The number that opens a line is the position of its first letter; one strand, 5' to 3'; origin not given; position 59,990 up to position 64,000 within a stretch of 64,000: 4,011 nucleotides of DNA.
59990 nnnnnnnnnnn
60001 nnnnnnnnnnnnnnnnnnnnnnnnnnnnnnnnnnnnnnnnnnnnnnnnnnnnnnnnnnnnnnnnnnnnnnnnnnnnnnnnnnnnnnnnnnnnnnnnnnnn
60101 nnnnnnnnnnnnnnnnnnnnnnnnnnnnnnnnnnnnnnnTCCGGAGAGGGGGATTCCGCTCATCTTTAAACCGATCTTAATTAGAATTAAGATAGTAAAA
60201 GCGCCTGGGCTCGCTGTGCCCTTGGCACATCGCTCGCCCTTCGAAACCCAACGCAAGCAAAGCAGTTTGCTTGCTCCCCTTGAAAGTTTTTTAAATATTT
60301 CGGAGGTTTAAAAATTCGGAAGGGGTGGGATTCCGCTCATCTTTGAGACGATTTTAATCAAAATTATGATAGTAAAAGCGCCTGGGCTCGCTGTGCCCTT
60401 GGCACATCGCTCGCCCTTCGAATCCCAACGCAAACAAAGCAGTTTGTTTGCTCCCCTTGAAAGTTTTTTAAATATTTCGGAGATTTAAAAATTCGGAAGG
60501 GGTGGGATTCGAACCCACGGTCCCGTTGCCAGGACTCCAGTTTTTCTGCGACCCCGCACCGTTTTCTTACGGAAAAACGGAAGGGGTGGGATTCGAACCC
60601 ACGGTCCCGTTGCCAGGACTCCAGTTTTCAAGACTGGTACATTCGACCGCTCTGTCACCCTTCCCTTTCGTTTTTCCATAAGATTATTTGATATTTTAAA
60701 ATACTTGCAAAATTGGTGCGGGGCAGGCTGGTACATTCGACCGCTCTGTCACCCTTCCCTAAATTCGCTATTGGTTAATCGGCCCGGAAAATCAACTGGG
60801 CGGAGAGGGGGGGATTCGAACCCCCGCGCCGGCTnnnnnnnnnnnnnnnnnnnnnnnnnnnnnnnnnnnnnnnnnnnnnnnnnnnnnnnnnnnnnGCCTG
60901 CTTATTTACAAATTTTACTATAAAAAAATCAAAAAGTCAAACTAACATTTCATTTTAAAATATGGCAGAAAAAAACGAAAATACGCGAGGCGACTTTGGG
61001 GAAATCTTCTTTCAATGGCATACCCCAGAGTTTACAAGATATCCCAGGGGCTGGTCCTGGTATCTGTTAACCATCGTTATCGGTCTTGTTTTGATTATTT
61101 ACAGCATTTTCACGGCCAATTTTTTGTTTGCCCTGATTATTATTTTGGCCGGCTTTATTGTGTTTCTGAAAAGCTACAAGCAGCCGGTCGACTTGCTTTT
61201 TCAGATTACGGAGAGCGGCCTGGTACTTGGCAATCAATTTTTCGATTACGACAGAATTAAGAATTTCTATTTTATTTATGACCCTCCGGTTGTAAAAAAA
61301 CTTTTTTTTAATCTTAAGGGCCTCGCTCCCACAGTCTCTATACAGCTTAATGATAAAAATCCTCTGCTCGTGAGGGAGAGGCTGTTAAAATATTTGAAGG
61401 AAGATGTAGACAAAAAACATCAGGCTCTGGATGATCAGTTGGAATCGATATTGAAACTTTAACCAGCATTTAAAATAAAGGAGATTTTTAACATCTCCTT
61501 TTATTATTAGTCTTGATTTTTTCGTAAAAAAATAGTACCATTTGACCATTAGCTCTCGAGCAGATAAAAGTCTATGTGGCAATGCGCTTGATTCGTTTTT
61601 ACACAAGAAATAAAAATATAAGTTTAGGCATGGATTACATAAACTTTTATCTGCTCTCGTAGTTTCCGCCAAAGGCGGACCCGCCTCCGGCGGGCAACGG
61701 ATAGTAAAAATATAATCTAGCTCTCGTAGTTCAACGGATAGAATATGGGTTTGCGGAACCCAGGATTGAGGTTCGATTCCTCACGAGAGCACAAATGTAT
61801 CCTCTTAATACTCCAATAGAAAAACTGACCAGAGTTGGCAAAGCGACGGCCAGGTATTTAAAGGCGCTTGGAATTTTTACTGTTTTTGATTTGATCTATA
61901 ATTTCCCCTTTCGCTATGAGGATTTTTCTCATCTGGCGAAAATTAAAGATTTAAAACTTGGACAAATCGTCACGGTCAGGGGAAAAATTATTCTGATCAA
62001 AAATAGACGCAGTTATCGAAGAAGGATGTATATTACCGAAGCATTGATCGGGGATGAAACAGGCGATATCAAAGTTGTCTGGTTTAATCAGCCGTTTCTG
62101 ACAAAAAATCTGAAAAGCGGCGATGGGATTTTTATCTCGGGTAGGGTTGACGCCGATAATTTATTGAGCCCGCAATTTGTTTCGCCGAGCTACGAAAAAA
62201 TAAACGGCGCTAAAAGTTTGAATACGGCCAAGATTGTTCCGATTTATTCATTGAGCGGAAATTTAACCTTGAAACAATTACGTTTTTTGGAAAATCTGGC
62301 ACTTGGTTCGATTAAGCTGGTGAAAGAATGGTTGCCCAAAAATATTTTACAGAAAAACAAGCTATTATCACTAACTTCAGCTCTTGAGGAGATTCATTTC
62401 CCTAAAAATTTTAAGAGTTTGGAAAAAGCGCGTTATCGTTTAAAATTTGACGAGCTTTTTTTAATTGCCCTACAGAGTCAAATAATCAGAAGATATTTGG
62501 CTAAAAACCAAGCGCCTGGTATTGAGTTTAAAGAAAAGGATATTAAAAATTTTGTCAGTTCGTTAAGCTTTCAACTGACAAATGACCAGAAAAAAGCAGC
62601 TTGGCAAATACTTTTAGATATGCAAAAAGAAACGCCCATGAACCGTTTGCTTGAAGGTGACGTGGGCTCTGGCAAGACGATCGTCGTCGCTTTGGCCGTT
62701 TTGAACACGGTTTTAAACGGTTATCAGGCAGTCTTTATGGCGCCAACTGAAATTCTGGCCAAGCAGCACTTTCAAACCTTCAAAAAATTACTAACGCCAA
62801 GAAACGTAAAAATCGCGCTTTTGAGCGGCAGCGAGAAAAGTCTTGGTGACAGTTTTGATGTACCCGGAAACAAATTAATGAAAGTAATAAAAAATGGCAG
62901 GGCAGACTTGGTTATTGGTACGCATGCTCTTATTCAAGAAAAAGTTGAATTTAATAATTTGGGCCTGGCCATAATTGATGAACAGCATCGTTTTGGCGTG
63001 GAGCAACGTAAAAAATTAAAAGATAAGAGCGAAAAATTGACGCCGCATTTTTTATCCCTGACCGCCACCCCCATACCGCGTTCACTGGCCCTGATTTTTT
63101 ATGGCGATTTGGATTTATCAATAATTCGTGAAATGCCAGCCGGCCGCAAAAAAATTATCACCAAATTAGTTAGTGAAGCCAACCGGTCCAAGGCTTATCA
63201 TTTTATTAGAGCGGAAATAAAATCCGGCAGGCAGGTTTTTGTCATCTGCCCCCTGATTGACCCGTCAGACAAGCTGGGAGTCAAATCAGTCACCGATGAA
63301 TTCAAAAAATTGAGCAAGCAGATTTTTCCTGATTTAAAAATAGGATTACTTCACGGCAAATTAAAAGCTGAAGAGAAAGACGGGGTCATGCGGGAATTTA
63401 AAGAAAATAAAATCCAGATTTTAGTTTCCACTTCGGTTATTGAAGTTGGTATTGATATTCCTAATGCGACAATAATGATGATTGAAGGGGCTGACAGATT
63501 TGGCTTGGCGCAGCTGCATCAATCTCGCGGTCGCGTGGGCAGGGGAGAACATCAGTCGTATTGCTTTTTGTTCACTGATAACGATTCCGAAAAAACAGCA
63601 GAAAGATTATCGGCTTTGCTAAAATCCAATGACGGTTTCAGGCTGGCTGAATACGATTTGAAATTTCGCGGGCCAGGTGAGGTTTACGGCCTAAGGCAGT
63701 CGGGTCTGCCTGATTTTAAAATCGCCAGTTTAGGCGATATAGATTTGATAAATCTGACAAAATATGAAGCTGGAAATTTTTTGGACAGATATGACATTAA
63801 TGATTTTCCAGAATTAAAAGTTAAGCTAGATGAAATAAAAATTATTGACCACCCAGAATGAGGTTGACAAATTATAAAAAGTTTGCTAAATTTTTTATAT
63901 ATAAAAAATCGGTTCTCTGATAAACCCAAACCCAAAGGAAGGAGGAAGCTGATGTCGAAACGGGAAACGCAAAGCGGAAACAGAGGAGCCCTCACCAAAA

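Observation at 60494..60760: Intact tRNA-Ser(UGA) nested between its own 5' half and 3' half, with complementary GC-rich 9-mers at the break points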

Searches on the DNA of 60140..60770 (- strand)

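Call 35: search_dna_similar(query=window:60140-60770:-, collection=phages, mode=distant, max_evalue=0.01, max_rows=15)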
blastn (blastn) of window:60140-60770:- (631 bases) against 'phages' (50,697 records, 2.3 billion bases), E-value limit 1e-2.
Records with a match: 249; places in all: 250; records where one place covers at least 80% of the query: 0.
Best place of each record, by identity: 95-99% 2; 90-95% 1; 80-90% 96; 60-80% 150.
By first word of the organism name: Ralstonia 86; Escherichia 29; Enterobacter 18; Pseudomonas 16; Synechococcus 14; Klebsiella 14; Caulobacter 14; Bacillus 8; Prevotella 6; Flavobacterium 4; and 22 more.
By host as written in the record: Ralstonia solanacearum 66; Escherichia coli 17; - 16; Pseudomonas aeruginosa 7; Ralstonia solanacearum Race 3, Biovar 1 6; Synechococcus sp. 6; Prevotella sp. 6; Caulobacter crescentus NA1000 6; and 78 more.
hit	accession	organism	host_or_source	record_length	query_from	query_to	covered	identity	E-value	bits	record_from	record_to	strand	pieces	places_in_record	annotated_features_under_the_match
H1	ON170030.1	Ralstonia phage YO009_1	Ralstonia solanacearum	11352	112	277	21%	84.2%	1e-15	148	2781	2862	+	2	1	record has no annotation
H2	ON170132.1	Ralstonia phage YO079_2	Ralstonia solanacearum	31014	112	277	21%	84.2%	1e-15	148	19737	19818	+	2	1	record has no annotation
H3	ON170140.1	Ralstonia phage YO084_4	Ralstonia solanacearum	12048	112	277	21%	84.2%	1e-15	148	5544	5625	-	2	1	record has no annotation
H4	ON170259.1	Ralstonia phage YO154_2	Ralstonia solanacearum R355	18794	112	277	21%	84.2%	1e-15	148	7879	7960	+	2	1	record has no annotation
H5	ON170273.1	Ralstonia phage YO163_2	Ralstonia solanacearum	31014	112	277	21%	84.2%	1e-15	148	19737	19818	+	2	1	record has no annotation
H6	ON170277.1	Ralstonia phage YO164_2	Ralstonia solanacearum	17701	112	277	21%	84.2%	1e-15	148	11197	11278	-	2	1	record has no annotation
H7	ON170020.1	Ralstonia phage YO002_2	Ralstonia solanacearum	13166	112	277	21%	82.7%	2e-14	139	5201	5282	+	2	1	record has no annotation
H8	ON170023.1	Ralstonia phage YO004_2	Ralstonia solanacearum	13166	112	277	21%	82.7%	2e-14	139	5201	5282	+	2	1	record has no annotation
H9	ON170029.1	Ralstonia phage YO008_2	Ralstonia solanacearum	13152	112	277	21%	82.7%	2e-14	139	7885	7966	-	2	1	record has no annotation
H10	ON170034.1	Ralstonia phage YO010_2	Ralstonia solanacearum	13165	112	277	21%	82.7%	2e-14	139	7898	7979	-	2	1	record has no annotation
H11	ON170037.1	Ralstonia phage YO011_2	Ralstonia solanacearum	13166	112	277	21%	82.7%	2e-14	139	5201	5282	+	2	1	record has no annotation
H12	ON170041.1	Ralstonia phage YO013_2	Ralstonia solanacearum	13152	112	277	21%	82.7%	2e-14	139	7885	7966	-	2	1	record has no annotation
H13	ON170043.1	Ralstonia phage YO015_3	Ralstonia solanacearum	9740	112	277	21%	82.7%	2e-14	139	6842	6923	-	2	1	record has no annotation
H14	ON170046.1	Ralstonia phage YO016_1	Ralstonia solanacearum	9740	112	277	21%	82.7%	2e-14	139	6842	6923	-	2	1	record has no annotation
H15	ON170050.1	Ralstonia phage YO017_2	Ralstonia solanacearum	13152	112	277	21%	82.7%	2e-14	139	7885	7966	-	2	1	record has no annotation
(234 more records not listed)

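Call 36: search_dna_similar(query=window:60140-60770:-, collection=plasmids, mode=distant, max_evalue=0.01, max_rows=15)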
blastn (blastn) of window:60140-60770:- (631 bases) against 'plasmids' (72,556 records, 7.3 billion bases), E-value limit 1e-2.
Records with a match: 84; places in all: 103; records where one place covers at least 80% of the query: 0.
Best place of each record, by identity: 80-90% 15; 60-80% 69.
By first word of the organism name: Clostridioides 17; Escherichia 12; Azospirillum 10; Sinorhizobium 5; Rhizobium 5; Burkholderia 4; Ralstonia 3; Paenibacillus 3; Klebsiella 3; Acetobacter 2; and 16 more.
By predicted mobility (MOB-suite, as given by PLSDB): non-mobilizable 68; mobilizable 9; conjugative 7.
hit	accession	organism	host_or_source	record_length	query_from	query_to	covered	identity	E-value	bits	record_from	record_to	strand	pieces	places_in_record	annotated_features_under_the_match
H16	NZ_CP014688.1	Acetobacter persici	water kefir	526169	107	277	22%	85.5%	1e-16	161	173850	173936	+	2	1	RusA family crossover junction endodeoxyribonuclease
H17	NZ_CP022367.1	Azospirillum sp. TSH58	single cell,paddy soils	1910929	107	277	22%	82.6%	5e-14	143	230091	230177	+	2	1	record has no annotation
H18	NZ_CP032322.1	Azospirillum argentinense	soil sample,Agricultural field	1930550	107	277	22%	82.6%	5e-14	143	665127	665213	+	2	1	record has no annotation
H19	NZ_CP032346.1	Azospirillum brasilense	soil sample,Agricultural field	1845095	107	277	22%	82.6%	5e-14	143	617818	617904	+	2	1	record has no annotation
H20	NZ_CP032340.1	Azospirillum brasilense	soil sample,Agricultural field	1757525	107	277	22%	82.6%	5e-14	143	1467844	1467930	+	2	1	none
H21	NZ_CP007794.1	Azospirillum argentinense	Triticum aestivum L.,Root,wheat ...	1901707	107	277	22%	82.6%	5e-14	143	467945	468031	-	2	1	record has no annotation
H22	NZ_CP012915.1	Azospirillum brasilense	Digitaria eriantha,microbe,root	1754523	107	277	22%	82.6%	5e-14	143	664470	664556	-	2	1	none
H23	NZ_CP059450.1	Azospirillum brasilense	Prokaryotes,soil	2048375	107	277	22%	82.6%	5e-14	143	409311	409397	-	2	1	none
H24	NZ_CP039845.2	Acetobacter pasteurianus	whole organism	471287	107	277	22%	81.9%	2e-12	139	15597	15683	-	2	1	none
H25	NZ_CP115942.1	Ralstonia syzygii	Musa sp.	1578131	112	277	21%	84.2%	4e-15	148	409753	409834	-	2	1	none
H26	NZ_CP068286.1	Ralstonia syzygii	Musa balbisiana cultivar Kepok,banana ...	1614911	112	277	21%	84.2%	4e-15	148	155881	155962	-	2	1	record has no annotation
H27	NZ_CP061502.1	Roseicitreum antarcticum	Intertidal sediment,Sandy intertidal ...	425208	107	277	22%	81.2%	3e-11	134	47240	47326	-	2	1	none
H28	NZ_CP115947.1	Ralstonia solanacearum MolK2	Musa sp.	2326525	112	277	21%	82.7%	5e-14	139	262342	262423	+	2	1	record has no annotation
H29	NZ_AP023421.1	Pusillibacter faecalis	Homo sapiens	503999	99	193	15%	74.2%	9e-5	55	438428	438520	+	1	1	none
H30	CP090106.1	Sinorhizobium meliloti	Medicago,Cell culture,Plant nodule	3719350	107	193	14%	79.3%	3e-11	77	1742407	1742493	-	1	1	none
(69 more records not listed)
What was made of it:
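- Tried and rejected: BLAST of 60140-60770 against phages and plasmids found only ordinary tRNA-Ser hits (calls 35, 36).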

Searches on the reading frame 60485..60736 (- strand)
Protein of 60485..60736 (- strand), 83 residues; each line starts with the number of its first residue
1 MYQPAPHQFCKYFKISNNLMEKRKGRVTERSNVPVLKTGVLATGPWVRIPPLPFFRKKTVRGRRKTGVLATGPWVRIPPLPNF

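Call 29: find_encoding_contigs(protein=window:60485-60736:-, flank=5000, max_places=10)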
Protein window:60485-60736:- (83 aa): no gene with exactly this product is on record in the collection.

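Call 57: find_homologous_proteins(query=window:60485-60736:-, max_evalue=0.001)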
Query window:60485-60736:- (83 aa): 9 proteins with E <= 0.001 among 123 candidates.
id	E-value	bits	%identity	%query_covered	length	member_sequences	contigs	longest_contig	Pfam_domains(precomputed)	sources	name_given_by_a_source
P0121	9.3e-6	44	69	39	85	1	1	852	-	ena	-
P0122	8.3e-5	40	69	42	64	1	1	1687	-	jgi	jgi:hypothetical protein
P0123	9.5e-5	40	77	37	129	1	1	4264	-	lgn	-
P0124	1.9e-4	39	94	19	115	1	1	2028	-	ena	-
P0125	3.7e-4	38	54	58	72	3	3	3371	-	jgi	jgi:hypothetical protein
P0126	5.8e-4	38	64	43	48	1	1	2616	-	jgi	jgi:hypothetical protein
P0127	6.9e-4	38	84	23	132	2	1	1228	-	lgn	-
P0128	7.2e-4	37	60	53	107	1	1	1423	-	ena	-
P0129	7.6e-4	37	61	43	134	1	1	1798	-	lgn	-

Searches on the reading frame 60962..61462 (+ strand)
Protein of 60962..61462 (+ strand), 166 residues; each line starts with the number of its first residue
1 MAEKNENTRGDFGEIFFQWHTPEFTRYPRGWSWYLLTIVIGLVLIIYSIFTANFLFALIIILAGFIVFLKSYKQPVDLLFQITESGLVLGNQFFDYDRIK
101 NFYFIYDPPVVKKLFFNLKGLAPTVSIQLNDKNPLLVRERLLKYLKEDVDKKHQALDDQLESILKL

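Call 21: find_encoding_contigs(protein=window:60962-61462:+, flank=10000, max_places=10)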
Protein window:60962-61462:+ (166 aa): 1 contig read that carries it; 1 place shown.
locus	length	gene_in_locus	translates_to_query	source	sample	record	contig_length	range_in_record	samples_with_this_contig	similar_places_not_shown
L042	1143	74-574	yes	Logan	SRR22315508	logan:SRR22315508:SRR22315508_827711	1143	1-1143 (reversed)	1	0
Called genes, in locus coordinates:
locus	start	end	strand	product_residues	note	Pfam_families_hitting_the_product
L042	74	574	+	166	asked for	-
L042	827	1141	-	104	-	?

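Call 24: search_protein_families(library=pfam, proteins=[window:60962-61462:+], max_evalue=0.01)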
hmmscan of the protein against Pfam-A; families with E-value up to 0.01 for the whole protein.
window:60962-61462:+ (166 aa): 2 families
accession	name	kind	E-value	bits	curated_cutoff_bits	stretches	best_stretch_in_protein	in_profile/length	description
PF18923.6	DUF5673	-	0.0018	18.7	26.7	1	81-107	4-30/66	Domain of unknown function (DUF5673)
PF06173.18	DUF986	-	0.0092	16.5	23.6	0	40-104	55-113/148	Protein of unknown function (DUF986)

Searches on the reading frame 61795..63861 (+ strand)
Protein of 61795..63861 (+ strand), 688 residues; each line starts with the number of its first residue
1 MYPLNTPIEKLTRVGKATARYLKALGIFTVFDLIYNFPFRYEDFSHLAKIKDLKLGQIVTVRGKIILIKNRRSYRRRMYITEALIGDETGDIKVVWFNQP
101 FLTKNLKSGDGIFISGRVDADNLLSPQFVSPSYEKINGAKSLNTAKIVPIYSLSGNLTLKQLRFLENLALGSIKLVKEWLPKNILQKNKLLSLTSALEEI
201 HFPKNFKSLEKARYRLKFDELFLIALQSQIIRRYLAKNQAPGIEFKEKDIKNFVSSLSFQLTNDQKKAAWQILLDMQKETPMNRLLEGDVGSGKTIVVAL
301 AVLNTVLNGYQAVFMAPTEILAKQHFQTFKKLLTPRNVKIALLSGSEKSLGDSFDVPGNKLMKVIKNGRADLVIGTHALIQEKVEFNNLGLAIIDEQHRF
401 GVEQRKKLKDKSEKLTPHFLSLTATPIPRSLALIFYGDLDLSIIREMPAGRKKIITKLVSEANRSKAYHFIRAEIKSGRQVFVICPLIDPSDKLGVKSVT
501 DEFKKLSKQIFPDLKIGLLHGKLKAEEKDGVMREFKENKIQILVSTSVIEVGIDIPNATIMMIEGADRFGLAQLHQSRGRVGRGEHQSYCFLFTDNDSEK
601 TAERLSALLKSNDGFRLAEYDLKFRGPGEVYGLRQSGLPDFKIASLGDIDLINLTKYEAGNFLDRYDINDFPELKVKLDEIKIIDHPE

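Call 10: find_related_loci(query=window:61795-63861:+, collection=genome_contigs, flank=6000)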
Query window:61795-63861:+ (688 aa) in genome_contigs; peptide patterns used: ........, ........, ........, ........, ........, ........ (x = any residue, [..] = any of these).
100 stretches matched a pattern; 40 encode a relative of the query (tblastn E <= 1e-3); 40 distinct loci.
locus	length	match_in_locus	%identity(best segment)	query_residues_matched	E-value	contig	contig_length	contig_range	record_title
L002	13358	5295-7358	84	1-688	0e+0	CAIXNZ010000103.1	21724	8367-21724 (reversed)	Candidatus Falkowbacteria bacterium isolate AlinenSediments_bin-2611 genome assembly, contig: bin-2611:103/128, whole ge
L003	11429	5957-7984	54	1-672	0e+0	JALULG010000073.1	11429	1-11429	MAG: bacterium isolate S144_metabat2_scaf2bin.204 S144_NODE_2600_length_11429_cov_2.639975, whole genome shotgun sequenc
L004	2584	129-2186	52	6-688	0e+0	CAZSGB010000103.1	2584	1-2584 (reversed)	MAG TPA_asm: uncultured Gammaproteobacteria bacterium isolate SRP118108_co4_507 genome assembly, contig: NODE_57800_leng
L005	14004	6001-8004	47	4-680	0e+0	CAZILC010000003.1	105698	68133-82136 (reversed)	MAG TPA_asm: uncultured Gammaproteobacteria bacterium isolate SRP200132_co1_59 genome assembly, contig: NODE_196_length_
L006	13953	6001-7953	45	8-663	5e-164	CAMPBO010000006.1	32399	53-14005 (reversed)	MAG: uncultured Candidatus Saccharibacteria bacterium isolate SRR873610_bin.132_metaWRAP_v1.3_MAG genome assembly, conti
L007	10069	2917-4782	42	14-646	5e-162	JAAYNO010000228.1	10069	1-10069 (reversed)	MAG: Clostridiaceae bacterium isolate AS21ysBPME_216 228438_AS21, whole genome shotgun sequence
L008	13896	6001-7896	43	5-649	3e-161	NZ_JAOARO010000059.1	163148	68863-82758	MAG: Vallitalea sp. isolate McD1.25 contig_151645, whole genome shotgun sequence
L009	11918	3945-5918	43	1-659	6e-157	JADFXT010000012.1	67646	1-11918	MAG: Candidatus Omnitrophota bacterium isolate nDJH15bin6 nDJH15_bin6_NODE_12_length_67646_cov_9.179102, whole genome sh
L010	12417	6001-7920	41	2-656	1e-155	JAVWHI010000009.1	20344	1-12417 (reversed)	MAG: Oscillospiraceae bacterium isolate CGS1Y2-bin3 NODE_2108_length_20344_cov_4.611612, whole genome shotgun sequence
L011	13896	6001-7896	42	4-646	2e-152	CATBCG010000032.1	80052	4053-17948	MAG: uncultured Lachnospiraceae bacterium isolate extra-SRR8291361.53_1677802542 genome assembly, contig: k141_86867, wh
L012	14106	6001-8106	40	4-673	1e-151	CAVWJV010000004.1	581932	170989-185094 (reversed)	MAG: Terriglobia bacterium isolate MFD05513.bin.1.23 genome assembly, contig: contig_19836, whole genome shotgun sequenc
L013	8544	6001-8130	38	4-686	1e-150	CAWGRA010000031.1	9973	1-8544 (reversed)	MAG: Terriglobia bacterium isolate MFD08353.bin.2.3 genome assembly, contig: contig_49938, whole genome shotgun sequence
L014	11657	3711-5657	42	8-646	5e-146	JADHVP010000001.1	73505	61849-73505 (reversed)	MAG: Ignavibacteria bacterium isolate BS750m-G4 BS-750m-C171, whole genome shotgun sequence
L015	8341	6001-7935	40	8-646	2e-144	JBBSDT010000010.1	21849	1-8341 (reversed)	MAG: Ignavibacteria bacterium isolate LS1_sbin.22 LS1_sbin.22_K_51216_L_21849_cov_9.0028, whole genome shotgun sequence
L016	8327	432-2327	39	4-649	3e-144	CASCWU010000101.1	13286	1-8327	MAG: uncultured Lachnospiraceae bacterium isolate single-wildmice_C1238.7_1675168313 genome assembly, contig: NODE_2893_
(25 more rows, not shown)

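Call 30: find_encoding_contigs(protein=window:61795-63861:+, flank=5000, max_places=10)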
Protein window:61795-63861:+ (688 aa): 1 contig read that carries it; 1 place shown.
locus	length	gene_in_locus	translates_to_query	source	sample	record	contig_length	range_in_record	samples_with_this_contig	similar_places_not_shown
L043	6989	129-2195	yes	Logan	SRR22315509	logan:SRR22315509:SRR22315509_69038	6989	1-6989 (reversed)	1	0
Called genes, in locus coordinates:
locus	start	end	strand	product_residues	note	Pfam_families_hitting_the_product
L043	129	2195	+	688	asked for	PF17191:RecG_wedge, PF01336:tRNA_anti-codon (weak), PF04851:ResIII, PF00176:SNF2-rel_dom (weak), PF00270:DEAD, PF00271:Helicase_C, PF19833:RecG_dom3_C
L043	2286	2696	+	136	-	PF01258:zf-dskA_traR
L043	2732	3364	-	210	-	PF02245:Pur_DNA_glyco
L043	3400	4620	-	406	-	PF08423:Rad51 (faint), PF13481:AAA_25, PF03796:DnaB_C (weak), PF06745:ATPase, PF23442:DUF7125 (weak), PF00004:AAA (weak), PF13541:ChlI (weak), PF05362:Lon_C (faint)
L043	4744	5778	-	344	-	PF18895:T4SS_pilin (weak)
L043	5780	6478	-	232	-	PF13462:Thioredoxin_4, PF01323:DSBA (weak)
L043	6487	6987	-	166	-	?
